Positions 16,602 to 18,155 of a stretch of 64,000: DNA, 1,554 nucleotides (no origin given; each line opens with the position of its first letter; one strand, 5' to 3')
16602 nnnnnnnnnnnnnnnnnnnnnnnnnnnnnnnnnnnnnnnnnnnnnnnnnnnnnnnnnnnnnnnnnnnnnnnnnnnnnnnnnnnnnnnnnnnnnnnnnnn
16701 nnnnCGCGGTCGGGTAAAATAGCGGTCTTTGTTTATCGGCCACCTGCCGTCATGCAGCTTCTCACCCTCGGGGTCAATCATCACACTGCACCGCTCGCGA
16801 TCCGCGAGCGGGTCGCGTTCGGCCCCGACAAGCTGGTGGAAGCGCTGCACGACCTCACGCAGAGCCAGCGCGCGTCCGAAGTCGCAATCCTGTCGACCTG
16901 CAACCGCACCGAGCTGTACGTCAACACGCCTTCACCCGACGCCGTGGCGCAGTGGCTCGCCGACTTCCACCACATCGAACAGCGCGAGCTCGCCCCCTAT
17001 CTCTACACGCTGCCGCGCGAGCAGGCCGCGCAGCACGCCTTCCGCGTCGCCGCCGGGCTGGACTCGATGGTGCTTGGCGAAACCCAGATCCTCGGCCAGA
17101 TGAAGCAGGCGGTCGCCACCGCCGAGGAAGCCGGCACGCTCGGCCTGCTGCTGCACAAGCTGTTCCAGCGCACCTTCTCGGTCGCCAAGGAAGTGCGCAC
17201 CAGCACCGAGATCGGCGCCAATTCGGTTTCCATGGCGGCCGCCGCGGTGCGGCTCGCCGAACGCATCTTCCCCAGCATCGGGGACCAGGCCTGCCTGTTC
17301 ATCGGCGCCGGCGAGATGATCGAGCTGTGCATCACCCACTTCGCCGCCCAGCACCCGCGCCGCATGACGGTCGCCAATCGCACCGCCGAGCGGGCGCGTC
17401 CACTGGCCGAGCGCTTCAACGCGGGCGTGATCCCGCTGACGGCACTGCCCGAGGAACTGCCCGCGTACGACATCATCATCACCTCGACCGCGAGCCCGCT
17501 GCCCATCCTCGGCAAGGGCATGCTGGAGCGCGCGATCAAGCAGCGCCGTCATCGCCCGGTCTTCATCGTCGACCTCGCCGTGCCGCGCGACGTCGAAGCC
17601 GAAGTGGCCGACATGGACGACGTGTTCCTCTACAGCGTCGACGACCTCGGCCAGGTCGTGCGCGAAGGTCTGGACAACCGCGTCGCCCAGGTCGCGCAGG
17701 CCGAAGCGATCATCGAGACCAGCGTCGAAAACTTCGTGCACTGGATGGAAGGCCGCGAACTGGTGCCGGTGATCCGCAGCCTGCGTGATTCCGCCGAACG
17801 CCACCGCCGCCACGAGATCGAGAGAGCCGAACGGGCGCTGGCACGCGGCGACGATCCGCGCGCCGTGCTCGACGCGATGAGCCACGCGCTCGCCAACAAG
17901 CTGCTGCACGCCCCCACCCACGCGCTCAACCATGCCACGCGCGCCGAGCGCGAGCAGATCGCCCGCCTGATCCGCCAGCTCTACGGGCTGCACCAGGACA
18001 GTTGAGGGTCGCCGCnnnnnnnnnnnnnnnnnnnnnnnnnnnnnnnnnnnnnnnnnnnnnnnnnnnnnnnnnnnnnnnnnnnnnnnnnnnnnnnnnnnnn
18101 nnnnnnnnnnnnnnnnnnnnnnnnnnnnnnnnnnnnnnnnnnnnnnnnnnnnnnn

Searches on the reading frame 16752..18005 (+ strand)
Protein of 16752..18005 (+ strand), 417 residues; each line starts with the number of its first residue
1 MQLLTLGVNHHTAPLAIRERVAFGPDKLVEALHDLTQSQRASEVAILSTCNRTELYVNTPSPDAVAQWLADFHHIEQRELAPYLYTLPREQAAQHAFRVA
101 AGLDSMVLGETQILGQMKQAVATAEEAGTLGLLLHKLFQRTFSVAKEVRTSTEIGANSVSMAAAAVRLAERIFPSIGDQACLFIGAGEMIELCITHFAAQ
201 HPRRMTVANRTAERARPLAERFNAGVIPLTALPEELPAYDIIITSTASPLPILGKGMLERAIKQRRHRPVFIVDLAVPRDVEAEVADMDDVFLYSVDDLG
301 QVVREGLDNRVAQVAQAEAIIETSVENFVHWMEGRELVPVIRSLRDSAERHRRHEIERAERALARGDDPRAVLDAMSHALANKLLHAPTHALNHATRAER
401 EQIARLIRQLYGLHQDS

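Call 71: search_protein_families(library=pfam, proteins=[window:16752-18005:+], max_evalue=0.00001)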
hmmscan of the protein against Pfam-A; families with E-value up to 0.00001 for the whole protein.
window:16752-18005:+ (417 aa): 3 families
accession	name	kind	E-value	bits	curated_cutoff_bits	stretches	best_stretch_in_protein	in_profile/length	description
PF05201.20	GlutR_N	-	1.4e-54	184.4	27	1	6-152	1-151/151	Glutamyl-tRNAGlu reductase, N-terminal domain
PF01488.26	Shikimate_DH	-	2.6e-43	147.9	24.3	1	168-302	2-138/138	Shikimate / quinate 5-dehydrogenase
PF00745.25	GlutR_dimer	-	1.3e-27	96.5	22.9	1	316-413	1-99/99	Glutamyl-tRNAGlu reductase, dimerisation domain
